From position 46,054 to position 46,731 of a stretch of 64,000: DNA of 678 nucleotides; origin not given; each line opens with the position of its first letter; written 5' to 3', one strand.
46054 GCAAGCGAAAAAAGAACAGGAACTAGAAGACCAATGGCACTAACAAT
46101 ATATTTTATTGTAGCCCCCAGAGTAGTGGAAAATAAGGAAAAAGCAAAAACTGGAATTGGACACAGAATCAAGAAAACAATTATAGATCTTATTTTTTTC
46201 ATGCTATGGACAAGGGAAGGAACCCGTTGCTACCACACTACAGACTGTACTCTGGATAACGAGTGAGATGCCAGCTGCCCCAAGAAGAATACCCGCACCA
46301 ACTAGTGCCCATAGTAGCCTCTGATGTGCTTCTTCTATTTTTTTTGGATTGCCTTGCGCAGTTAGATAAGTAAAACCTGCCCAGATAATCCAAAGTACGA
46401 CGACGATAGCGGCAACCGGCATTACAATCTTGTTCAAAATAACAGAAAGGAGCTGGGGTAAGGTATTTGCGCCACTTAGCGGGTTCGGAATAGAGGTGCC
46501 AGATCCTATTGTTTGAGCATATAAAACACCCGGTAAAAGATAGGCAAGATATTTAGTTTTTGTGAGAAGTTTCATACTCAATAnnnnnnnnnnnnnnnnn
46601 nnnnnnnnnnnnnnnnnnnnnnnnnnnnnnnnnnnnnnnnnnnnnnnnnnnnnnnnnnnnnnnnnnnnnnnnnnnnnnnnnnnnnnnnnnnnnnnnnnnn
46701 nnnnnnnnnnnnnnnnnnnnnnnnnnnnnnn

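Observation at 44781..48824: Tandem array of six diverging pilin-like (VirB2/TrbC-like) small membrane proteins in an operon with an orphan membrane-anchored solute-binding protein and a SAM methyltransferase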

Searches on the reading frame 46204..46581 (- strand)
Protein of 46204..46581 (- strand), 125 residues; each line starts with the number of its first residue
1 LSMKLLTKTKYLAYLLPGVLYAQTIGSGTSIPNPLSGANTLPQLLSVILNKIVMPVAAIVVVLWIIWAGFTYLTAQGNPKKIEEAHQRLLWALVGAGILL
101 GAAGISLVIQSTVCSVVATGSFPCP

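Call 3: search_protein_families(library=pfam, proteins=[window:46204-46581:-], max_evalue=1)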
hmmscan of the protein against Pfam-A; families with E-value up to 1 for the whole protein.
window:46204-46581:- (125 aa): 4 families
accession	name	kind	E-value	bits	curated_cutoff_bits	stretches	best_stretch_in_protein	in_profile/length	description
PF18895.5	T4SS_pilin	-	1.9e-07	31.5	26.6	1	50-106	13-68/71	Type IV secretion system pilin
PF04956.18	TrbC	-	1.3e-06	28.9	27.9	1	11-105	19-94/98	TrbC/VIRB2 pilin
PF06772.16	LtrA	-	0.014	15.1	31.9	1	53-113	33-90/356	Bacterial low temperature requirement A protein (LtrA)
PF19607.4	DUF6112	-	0.039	14.2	25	1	35-106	10-76/88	Family of unknown function (DUF6112)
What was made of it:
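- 46204..46581 (-): Pilin E (position 2), the most TrbC-like copy. The likely start is the ATG at 46575 (123 aa). It has a conserved I-x-N-P motif before helix 1. PF18895 31.5 bits and TrbC PF04956 28.9 bits, above its cut-off of 27.9 (call 3).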

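Call 4: search_protein_families(library=ncbifam, proteins=[window:46204-46581:-], max_evalue=1)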
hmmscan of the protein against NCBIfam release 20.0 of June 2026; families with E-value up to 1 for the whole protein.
window:46204-46581:- (125 aa): 4 families
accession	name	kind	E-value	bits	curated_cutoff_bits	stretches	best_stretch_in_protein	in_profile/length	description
NF045849.1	ICE_MMCAP2_0565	equivalog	1.1e-09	37.8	40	1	48-112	15-79/80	Mbov_0395 family pilin-like conjugal transfer protein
NF001395.0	PRK00281.3-1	equivalog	0.0049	16.3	394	1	44-107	54-118/306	undecaprenyl-diphosphate phosphatase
TIGR02976.1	phageshock_pspB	equivalog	0.16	12.3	51.7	1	52-93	6-47/75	envelope stress response membrane protein PspB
NF007883.0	PRK10591.1-1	equivalog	0.29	11.1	173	1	25-65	29-67/95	hypothetical protein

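Call 23: list_cluster_members(proteins=[P0001, P0002, window:46204-46581:-])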
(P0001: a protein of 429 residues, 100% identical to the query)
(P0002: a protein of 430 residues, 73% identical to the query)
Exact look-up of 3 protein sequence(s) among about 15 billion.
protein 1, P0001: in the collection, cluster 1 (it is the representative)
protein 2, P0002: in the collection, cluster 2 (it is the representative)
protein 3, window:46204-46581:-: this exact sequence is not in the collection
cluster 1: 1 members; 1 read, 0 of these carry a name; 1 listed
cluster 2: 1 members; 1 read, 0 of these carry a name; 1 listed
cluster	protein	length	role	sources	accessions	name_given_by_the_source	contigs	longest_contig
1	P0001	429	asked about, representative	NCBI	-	-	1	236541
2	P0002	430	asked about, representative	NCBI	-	-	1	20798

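Call 37: find_homologous_proteins(query=window:46204-46581:-, max_evalue=0.001)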
Query window:46204-46581:- (125 aa): 115 proteins with E <= 0.001 among 244 candidates.
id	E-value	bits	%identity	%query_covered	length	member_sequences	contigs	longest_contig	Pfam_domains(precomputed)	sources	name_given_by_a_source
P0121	1.4e-71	256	100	98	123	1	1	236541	PF18895.6,PF04956.19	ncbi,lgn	-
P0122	1.4e-43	166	69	98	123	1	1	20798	PF18895.6,PF04956.19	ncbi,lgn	-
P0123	7.2e-40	154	69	87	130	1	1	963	PF18895.6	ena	-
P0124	2.0e-34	136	71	70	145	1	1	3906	PF18895.6,PF04956.19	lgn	-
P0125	2.4e-33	133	57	84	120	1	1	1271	PF18895.6,PF04956.19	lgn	-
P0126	3.0e-33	132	57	84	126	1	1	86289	PF18895.6,PF04956.19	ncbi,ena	ncbi:MAG: TrbC/VirB2 family protein [Candidatus Paceibacterota bacterium]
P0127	3.2e-33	132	57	84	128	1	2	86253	PF18895.6,PF04956.19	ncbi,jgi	ncbi:MAG: TrbC/VirB2 family protein [Candidatus Paceibacterota bacterium]|jgi:hypothetical protein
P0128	1.7e-32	130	61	81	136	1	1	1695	PF18895.6,PF04956.19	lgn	-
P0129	3.0e-31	126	58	82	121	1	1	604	PF18895.6,PF04956.19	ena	-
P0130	3.2e-31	126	62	78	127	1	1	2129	PF18895.6,PF04956.19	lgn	-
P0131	3.7e-31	126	63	66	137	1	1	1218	PF18895.6,PF04956.19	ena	-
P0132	4.1e-31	125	70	70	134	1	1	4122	PF18895.6,PF04956.19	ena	-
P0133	7.3e-31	125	67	74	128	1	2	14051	PF18895.6,PF04956.19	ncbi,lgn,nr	ncbi:MAG: hypothetical protein HY507_00905 [Candidatus Zambryskibacteria bacterium]|nr:hypothetical 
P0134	8.1e-31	124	66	70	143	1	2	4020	PF18895.6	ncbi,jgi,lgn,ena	-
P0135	1.0e-30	124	61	85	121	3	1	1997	PF18895.6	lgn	-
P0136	1.1e-30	124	55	88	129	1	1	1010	PF18895.6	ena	-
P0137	1.2e-30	124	61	84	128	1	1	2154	PF18895.6,PF04956.19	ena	-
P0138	2.4e-30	123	56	83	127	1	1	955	PF18895.6,PF04956.19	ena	-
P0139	2.4e-30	123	55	94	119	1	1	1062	PF18895.6,PF04956.19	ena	-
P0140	2.6e-30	123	54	83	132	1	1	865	PF18895.6,PF04956.19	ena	-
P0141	4.4e-30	122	57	89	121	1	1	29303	PF18895.6,PF04956.19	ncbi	-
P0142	6.6e-30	122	54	92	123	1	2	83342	PF18895.6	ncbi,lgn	ncbi:MAG: hypothetical protein WAX37_02170 [Minisyncoccia bacterium]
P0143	8.9e-30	121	56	82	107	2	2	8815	PF18895.6,PF04956.19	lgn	-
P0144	1.1e-29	121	53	83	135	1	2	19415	PF18895.6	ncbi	-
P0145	1.2e-29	121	58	85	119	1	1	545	PF18895.6,PF04956.19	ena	-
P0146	2.3e-29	120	61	70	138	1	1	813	PF18895.6,PF04956.19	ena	-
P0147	2.8e-29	120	56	83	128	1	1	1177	PF18895.6,PF04956.19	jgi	jgi:hypothetical protein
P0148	3.0e-29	119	52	83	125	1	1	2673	PF18895.6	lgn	-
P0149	4.1e-29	119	54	82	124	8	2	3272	PF18895.6,PF04956.19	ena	-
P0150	4.8e-29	119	58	80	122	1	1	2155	PF18895.6,PF04956.19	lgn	-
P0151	5.7e-29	118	54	92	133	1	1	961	PF18895.6,PF04956.19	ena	-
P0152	5.9e-29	118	56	89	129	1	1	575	PF18895.6,PF04956.19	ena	-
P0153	9.0e-29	118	53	87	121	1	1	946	PF18895.6,PF04956.19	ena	-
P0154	1.1e-28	118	55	80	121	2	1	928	PF18895.6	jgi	-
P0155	2.1e-28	117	67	67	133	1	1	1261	PF18895.6,PF04956.19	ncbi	-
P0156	2.5e-28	116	62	78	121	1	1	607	PF18895.6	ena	-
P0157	2.7e-28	116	68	66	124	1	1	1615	PF18895.6,PF04956.19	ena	-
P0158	3.0e-28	116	63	74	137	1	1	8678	PF18895.6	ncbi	-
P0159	3.1e-28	116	66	70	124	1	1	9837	PF18895.6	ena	-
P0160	4.2e-28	116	56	80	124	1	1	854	PF18895.6,PF04956.19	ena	-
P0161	5.0e-28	115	54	84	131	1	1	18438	PF18895.6,PF04956.19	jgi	jgi:type IV secretory pathway VirB2 component (pilin)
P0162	5.8e-28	115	62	70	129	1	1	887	PF18895.6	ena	-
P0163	6.2e-28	115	63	72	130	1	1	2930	PF18895.6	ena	-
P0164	7.6e-28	115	55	82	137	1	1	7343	PF18895.6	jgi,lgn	-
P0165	7.9e-28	115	63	70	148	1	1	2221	PF18895.6,PF04956.19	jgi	jgi:type IV secretory pathway VirB2 component (pilin)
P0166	8.0e-28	115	61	72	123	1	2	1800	PF18895.6,PF04956.19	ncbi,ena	-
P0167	8.4e-28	115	60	70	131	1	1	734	PF18895.6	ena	-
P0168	9.9e-28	115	61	70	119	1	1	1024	PF18895.6,PF04956.19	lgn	-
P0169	9.9e-28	115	71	63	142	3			PF18895.6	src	-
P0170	1.5e-27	114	57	71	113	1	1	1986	PF18895.6,PF04956.19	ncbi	-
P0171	1.5e-27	114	58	72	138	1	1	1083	PF18895.6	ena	-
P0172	2.0e-27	113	47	93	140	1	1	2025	PF18895.6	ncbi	-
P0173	2.4e-27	113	60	71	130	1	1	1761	PF18895.6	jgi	jgi:hypothetical protein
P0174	2.9e-27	113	58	74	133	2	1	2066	PF18895.6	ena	-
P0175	3.0e-27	113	71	62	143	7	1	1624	PF18895.6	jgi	-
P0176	3.0e-27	113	52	92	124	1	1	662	PF18895.6,PF04956.19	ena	-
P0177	4.8e-27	112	61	75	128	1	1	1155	PF18895.6,PF04956.19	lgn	-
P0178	4.8e-27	112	60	74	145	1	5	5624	PF18895.6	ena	-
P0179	5.8e-27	112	71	62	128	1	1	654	PF18895.6,PF04956.19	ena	-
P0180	6.3e-27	112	64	72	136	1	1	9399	PF18895.6,PF04956.19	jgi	jgi:hypothetical protein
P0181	1.0e-26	111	65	71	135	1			PF18895.6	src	-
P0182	1.0e-26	111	62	74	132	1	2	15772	PF18895.6,PF04956.19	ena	-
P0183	1.1e-26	111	60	72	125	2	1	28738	PF18895.6,PF04956.19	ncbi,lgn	ncbi:MAG: TrbC/VirB2 family protein [Parcubacteria group bacterium]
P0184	1.2e-26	111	61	70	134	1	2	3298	PF18895.6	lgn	-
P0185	1.3e-26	111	60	74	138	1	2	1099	PF18895.6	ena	-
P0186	1.3e-26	111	55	73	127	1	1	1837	PF18895.6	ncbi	-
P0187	1.4e-26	111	52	80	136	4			PF18895.6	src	-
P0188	2.1e-26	110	52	92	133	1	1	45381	PF18895.6,PF04956.19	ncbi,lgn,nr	ncbi:MAG: hypothetical protein NTX96_01040 [Candidatus Zambryskibacteria bacterium]|nr:hypothetical 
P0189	2.1e-26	110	59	73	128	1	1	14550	PF18895.6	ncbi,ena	-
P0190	2.2e-26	110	65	62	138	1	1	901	PF18895.6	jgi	jgi:hypothetical protein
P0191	2.3e-26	110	52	85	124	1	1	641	PF18895.6,PF04956.19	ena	-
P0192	3.6e-26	109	58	74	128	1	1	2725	PF18895.6,PF04956.19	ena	-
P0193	3.8e-26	109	61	71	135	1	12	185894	PF18895.6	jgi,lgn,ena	-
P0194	3.8e-26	109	58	75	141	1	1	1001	PF18895.6,PF04956.19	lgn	-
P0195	4.1e-26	109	61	67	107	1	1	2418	PF18895.6,PF04956.19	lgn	-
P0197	5.1e-26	109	60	70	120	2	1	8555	PF18895.6,PF04956.19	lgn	-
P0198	5.2e-26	109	61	70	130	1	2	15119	PF18895.6,PF04956.19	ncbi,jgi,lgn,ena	-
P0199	5.3e-26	109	59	72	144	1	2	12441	PF18895.6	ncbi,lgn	-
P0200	5.9e-26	109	53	83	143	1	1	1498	PF18895.6,PF04956.19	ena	-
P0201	6.6e-26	109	61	75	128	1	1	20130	PF18895.6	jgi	jgi:hypothetical protein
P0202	9.2e-26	108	46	85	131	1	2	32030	PF18895.6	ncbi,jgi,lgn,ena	-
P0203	1.9e-25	107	49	87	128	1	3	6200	PF18895.6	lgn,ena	-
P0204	2.3e-25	107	60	75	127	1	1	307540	PF18895.6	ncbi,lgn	-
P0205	2.5e-25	107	53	94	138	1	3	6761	PF18895.6,PF04956.19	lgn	-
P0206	2.5e-25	107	65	54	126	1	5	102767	PF18895.6,PF04956.19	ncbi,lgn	-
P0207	3.6e-25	106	57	71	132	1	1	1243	PF18895.6,PF04956.19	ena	-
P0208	4.3e-25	106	50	83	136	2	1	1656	PF18895.6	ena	-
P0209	4.7e-25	106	57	72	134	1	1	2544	PF18895.6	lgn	-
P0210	5.2e-25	106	57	80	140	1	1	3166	PF18895.6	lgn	-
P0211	6.6e-25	105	59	71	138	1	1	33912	PF18895.6,PF04956.19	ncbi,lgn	ncbi:MAG: hypothetical protein V4690_04310 [Patescibacteria group bacterium]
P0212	9.8e-25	105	68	62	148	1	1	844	PF18895.6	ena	-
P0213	9.9e-25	105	46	92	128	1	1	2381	PF18895.6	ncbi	-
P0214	1.9e-24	104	62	73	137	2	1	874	PF18895.6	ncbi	-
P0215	2.0e-24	104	58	70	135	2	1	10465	PF18895.6,PF04956.19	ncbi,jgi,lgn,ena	-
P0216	2.6e-24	103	60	67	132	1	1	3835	PF18895.6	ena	-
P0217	2.6e-24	103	55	70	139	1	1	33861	PF18895.6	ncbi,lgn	-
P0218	2.9e-24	103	60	67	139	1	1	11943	PF18895.6,PF04956.19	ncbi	-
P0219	4.7e-24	103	63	70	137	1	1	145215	PF18895.6,PF04956.19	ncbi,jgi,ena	ncbi:MAG: hypothetical protein WC095_02130 [Candidatus Paceibacterota bacterium]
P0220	4.8e-24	103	58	70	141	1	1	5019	PF18895.6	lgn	-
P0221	1.5e-23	101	55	74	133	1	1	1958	PF18895.6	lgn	-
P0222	1.6e-23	101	61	71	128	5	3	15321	PF18895.6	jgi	jgi:hypothetical protein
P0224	1.9e-23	101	60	62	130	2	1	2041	PF18895.6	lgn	-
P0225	4.5e-23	99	59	68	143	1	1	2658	PF18895.6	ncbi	-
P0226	5.0e-23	99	52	72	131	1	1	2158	PF18895.6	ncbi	-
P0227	1.1e-22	98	56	70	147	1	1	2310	PF18895.6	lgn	-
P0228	1.1e-22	98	57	66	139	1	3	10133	PF18895.6,PF04956.19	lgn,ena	-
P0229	1.6e-22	98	56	70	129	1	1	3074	PF18895.6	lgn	-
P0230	5.1e-22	96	58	71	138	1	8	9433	PF18895.6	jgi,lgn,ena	jgi:hypothetical protein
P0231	1.4e-21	95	57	72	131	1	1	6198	PF18895.6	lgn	-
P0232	5.8e-20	89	46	86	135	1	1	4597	PF18895.6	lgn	-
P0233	1.2e-19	88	56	67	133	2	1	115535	PF18895.6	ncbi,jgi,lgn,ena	-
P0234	5.8e-19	86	54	67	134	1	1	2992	PF18895.6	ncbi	-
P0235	6.2e-5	41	35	67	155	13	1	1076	PF18895.6,PF04956.19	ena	-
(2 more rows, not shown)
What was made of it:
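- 46204..46581 (-): Orthologs are named 'TrbC/VirB2 family protein' by NCBI (call 37).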

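Call 40: find_encoding_contigs(protein=P0121, flank=10000, max_places=3)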
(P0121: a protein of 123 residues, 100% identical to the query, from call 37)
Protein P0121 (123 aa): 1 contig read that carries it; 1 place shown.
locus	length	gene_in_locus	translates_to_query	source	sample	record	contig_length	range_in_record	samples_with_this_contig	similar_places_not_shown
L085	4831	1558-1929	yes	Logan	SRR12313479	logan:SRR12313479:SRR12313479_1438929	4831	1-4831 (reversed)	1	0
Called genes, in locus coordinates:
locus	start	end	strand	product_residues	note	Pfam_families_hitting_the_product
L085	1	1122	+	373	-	?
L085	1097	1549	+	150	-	PF18895:T4SS_pilin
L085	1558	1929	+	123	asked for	PF04956:TrbC (weak), PF18895:T4SS_pilin (weak)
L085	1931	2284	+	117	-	PF18895:T4SS_pilin (weak)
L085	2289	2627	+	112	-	PF18895:T4SS_pilin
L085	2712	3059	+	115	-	PF18895:T4SS_pilin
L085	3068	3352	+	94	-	PF18895:T4SS_pilin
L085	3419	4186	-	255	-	-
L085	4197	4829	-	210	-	?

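Call 49: predict_structure(alignment_id=A3)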
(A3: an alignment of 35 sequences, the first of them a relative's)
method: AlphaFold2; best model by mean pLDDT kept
length: 123 residues; sequences in the alignment: 35
mean_pLDDT: 75.8   pTM: 0.50
mean pLDDT of the five models: 75.8, 68.4, 65.5, 65.2, 62.0
residues with pLDDT >= 90: 6; 70-90: 74; 50-70: 37; < 50: 6
segments of 3 or more residues with pLDDT < 50: 22-26
pLDDT, mean of each block of 10 residues (from residue 1): 58 63 51 67 77 86 87 88 88 88 85 74 67
secondary structure, 60 per line:
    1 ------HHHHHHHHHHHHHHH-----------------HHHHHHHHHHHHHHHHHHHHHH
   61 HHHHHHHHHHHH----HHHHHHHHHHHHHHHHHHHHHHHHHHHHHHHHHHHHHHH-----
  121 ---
elements in order: H7-21 H39-72 H77-115
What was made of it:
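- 46204..46581 (-): The AF2 model shows a helix hairpin, H39-72 and H77-115, with pLDDT about 86 (call 49).
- On VirB2-type T4SS pilin (functional class): AF2 hairpin for E (call 49).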

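Call 51: fold_search(model_id=the predicted structure, library=pdb)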
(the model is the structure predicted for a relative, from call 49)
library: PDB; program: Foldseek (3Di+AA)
matches with E <= 10: 88; with E <= 0.001: 0
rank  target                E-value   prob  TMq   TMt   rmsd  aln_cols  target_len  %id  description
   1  3crc_A                1.1e+00  0.09  0.20  0.13  17.9       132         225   14  Crystal Structure of Escherichia coli MazG, the Regulator of Nutritional Stress Response (released 2008-04-22)
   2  9vub_A                2.0e+00  0.63  0.52  0.19  11.9       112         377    6  channel C complex with 3 (released 2026-03-11)
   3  8axk_b                2.7e+00  0.38  0.40  0.56   7.5        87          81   11  Type 3 secretion system export apparatus core, inner rod and needle of Shigella flexneri (released 2023-03-01)
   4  6cnn_A                2.7e+00  0.38  0.44  0.18  13.8       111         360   10  Cryo-EM structure of the human SK4/calmodulin channel complex in the Ca2+ bound state I (released 2018-05-02)
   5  3crc_B                2.7e+00  0.10  0.27  0.17  16.8       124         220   14  Crystal Structure of Escherichia coli MazG, the Regulator of Nutritional Stress Response (released 2008-04-22)
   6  8e73_4L               3.2e+00  0.23  0.28  0.34  17.2        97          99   11  Vigna radiata supercomplex I+III2 (full bridge) (released 2023-01-11)
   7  5zgh_L                3.2e+00  0.13  0.25  0.25   6.3        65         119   18  Cryo-EM structure of the red algal PSI-LHCR (released 2018-04-11)
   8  5l8b_F                3.6e+00  0.44  0.41  0.54   9.9        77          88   12  Crystal structure of Rhodospirillum rubrum Rru_A0973 mutant E62A (released 2016-08-31)
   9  9vub_C                3.8e+00  0.38  0.49  0.18  11.9       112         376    7  channel C complex with 3 (released 2026-03-11)
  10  8axk_h                4.0e+00  0.51  0.37  0.57   2.7        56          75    9  Type 3 secretion system export apparatus core, inner rod and needle of Shigella flexneri (released 2023-03-01)
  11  8axk_t                4.0e+00  0.25  0.36  0.54   7.4        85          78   12  Type 3 secretion system export apparatus core, inner rod and needle of Shigella flexneri (released 2023-03-01)
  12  4o93_B                4.0e+00  0.20  0.29  0.15  13.3        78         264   15  Crystal structure of Thermus thermophilis transhydrogeanse domain II dimer (released 2014-12-31)
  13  4o9t_B                4.3e+00  0.20  0.29  0.15  13.2        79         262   15  Mechanism of transhydrogenase coupling proton translocation and hydride transfer (released 2014-06-11)
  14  4o9u_C                4.5e+00  0.28  0.44  0.57   8.2       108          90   12  Mechanism of transhydrogenase coupling proton translocation and hydride transfer (released 2015-01-28)
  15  5wbx_B                4.8e+00  0.38  0.43  0.52   3.6        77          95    6  Structural insights into the potency of SK/IK channel positive modulators (released 2017-12-20)
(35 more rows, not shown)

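Call 52: search_solved_structures(query=A3, max_evalue=10)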
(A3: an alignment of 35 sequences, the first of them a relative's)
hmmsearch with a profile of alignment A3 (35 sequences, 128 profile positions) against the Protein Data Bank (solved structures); distinct sequences matched with E-value up to 10: 1.
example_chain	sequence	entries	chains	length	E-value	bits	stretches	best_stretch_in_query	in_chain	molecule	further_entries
8feh_D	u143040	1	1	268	0.9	12.8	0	24-47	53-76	Minor capsid protein A1 fusion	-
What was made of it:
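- A profile search of solved structures found no pilin (call 52).
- Tried and rejected: A profile search of PDB sequences gave nothing (call 52).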

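Call 78: search_protein_families(library=phrogs, proteins=[window:46204-46581:-], max_evalue=0.01)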
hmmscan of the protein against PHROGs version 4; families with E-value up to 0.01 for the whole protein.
window:46204-46581:- (125 aa): 0 families
